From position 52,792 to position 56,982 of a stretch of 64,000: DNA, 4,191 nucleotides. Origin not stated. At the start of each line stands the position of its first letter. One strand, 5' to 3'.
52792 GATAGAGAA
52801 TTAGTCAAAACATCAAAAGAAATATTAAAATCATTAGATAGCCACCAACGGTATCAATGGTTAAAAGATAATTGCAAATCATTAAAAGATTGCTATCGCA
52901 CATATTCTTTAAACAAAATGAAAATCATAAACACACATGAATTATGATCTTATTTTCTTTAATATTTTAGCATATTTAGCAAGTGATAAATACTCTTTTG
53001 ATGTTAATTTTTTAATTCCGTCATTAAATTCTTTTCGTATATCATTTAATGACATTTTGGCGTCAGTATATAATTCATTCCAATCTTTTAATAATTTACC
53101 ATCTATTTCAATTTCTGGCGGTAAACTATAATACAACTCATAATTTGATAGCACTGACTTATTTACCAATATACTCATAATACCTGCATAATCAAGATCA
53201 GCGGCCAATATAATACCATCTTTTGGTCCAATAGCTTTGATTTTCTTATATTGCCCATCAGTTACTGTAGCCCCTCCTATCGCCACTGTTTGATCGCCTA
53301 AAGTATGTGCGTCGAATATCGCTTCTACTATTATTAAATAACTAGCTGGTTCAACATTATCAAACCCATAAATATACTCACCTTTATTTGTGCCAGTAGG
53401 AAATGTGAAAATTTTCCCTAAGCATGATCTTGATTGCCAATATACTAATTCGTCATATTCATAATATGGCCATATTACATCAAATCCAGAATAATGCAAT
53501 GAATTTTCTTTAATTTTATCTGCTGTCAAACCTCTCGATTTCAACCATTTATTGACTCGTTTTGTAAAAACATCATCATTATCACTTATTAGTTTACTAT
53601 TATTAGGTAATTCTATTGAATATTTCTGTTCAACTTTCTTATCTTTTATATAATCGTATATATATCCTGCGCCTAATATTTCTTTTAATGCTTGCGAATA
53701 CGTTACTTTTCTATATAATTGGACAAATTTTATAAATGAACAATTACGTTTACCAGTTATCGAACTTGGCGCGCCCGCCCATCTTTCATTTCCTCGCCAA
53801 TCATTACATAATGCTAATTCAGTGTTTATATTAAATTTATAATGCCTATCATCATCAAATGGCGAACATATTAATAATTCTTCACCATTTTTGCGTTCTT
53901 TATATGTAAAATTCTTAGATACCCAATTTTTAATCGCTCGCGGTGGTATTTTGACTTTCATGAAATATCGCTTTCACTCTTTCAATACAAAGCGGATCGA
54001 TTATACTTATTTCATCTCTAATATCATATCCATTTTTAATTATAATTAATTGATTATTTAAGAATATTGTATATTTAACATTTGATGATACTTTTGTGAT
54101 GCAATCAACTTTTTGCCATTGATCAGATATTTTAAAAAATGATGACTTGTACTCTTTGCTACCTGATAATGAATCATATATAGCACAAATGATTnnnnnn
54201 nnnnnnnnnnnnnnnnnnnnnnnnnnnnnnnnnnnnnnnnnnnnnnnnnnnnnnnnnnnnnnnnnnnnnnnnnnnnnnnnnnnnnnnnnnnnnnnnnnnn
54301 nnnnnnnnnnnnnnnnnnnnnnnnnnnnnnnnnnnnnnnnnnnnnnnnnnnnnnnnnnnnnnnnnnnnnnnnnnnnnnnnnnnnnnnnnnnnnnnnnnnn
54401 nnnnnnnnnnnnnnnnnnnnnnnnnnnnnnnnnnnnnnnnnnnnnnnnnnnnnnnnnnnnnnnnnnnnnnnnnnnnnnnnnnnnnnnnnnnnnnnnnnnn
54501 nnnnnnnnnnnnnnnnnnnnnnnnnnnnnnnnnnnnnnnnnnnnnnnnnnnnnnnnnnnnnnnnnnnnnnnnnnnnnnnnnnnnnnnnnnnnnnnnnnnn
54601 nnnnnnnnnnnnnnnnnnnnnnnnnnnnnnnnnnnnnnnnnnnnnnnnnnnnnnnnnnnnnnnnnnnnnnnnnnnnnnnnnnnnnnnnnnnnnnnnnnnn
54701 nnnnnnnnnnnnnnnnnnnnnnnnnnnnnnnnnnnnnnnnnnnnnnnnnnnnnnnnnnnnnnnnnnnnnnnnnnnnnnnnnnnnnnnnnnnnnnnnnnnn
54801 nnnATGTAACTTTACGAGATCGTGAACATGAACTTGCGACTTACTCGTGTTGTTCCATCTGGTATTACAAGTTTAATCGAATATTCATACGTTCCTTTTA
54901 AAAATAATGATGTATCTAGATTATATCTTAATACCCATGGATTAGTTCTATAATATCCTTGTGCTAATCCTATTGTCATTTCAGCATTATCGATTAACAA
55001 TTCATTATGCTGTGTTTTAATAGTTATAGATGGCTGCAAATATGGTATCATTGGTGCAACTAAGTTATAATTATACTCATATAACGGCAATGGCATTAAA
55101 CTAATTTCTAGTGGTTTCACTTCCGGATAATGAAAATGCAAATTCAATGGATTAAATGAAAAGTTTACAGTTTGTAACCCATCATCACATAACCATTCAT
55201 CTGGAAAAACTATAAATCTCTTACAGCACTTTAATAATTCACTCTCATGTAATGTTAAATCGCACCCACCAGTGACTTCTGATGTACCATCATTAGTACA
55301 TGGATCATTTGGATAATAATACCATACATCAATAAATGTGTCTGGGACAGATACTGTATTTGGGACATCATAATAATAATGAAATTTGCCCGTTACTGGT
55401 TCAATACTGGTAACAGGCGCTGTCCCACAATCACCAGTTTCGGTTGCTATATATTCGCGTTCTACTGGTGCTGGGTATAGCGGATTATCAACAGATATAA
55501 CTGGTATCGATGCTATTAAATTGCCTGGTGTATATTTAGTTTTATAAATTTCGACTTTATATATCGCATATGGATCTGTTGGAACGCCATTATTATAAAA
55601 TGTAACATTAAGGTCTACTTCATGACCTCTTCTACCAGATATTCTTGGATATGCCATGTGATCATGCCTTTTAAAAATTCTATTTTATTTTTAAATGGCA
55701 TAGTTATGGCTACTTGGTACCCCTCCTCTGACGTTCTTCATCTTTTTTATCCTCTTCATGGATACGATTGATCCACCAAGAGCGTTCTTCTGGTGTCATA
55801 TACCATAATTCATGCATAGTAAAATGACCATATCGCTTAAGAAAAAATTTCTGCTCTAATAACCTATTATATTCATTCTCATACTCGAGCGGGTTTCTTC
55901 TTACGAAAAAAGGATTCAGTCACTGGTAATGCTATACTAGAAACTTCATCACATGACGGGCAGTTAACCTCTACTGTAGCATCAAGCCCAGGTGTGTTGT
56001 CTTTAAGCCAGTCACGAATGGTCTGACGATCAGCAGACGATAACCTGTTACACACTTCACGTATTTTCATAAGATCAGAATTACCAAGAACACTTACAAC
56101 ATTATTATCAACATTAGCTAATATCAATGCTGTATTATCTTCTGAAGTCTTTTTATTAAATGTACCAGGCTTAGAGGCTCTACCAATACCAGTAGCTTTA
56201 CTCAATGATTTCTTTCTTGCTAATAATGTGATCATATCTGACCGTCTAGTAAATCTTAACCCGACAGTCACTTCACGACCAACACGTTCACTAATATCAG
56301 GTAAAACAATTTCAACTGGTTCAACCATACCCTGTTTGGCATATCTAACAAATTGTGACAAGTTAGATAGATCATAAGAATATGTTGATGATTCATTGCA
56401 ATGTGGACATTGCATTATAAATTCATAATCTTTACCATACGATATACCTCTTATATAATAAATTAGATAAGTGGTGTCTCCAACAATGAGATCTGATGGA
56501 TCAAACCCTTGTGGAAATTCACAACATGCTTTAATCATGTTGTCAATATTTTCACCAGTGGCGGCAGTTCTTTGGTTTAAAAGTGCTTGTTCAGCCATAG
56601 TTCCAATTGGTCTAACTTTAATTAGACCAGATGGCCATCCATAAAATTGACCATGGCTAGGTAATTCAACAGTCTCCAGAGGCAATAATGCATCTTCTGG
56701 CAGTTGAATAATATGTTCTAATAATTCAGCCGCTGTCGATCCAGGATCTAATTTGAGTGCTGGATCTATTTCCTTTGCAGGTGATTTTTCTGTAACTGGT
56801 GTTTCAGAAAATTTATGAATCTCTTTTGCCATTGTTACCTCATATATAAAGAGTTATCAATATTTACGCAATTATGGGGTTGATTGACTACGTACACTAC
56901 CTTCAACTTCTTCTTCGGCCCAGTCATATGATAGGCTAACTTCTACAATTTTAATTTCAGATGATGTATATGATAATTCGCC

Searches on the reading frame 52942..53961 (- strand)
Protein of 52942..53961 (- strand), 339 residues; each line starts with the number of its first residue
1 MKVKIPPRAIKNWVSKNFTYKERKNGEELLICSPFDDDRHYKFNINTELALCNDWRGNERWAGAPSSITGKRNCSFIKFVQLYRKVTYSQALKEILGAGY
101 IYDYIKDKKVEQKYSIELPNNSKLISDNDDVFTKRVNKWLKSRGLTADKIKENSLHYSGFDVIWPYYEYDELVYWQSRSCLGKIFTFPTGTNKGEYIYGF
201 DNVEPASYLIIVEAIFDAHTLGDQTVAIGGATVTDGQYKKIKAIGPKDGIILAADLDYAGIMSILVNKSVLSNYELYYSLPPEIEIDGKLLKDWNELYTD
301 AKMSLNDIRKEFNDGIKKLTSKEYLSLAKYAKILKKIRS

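Call 39: search_protein_families(library=pfam, proteins=[window:52942-53961:-], max_evalue=0.001)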
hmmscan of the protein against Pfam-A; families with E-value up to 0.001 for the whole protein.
window:52942-53961:- (339 aa): 0 families

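Call 93: search_protein_families(library=phrogs, proteins=[window:52942-53961:-], max_evalue=0.00001)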
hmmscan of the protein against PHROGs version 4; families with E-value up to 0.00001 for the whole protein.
window:52942-53961:- (339 aa): 1 family
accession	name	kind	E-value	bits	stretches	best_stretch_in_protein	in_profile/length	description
phrog_47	-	DNA, RNA and nucleotide metabolism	2.8e-26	93.3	1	23-337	45-356/947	DNA primase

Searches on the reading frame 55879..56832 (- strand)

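Call 39: search_protein_families(library=pfam, proteins=[window:55879-56832:-], max_evalue=0.001)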
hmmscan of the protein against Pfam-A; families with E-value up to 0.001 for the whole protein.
window:55879-56832:- (317 aa): 1 family
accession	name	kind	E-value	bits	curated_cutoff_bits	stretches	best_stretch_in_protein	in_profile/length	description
PF12322.14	T4_baseplate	-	2.6e-16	60.4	24.5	1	66-310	9-219/219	T4 bacteriophage base plate protein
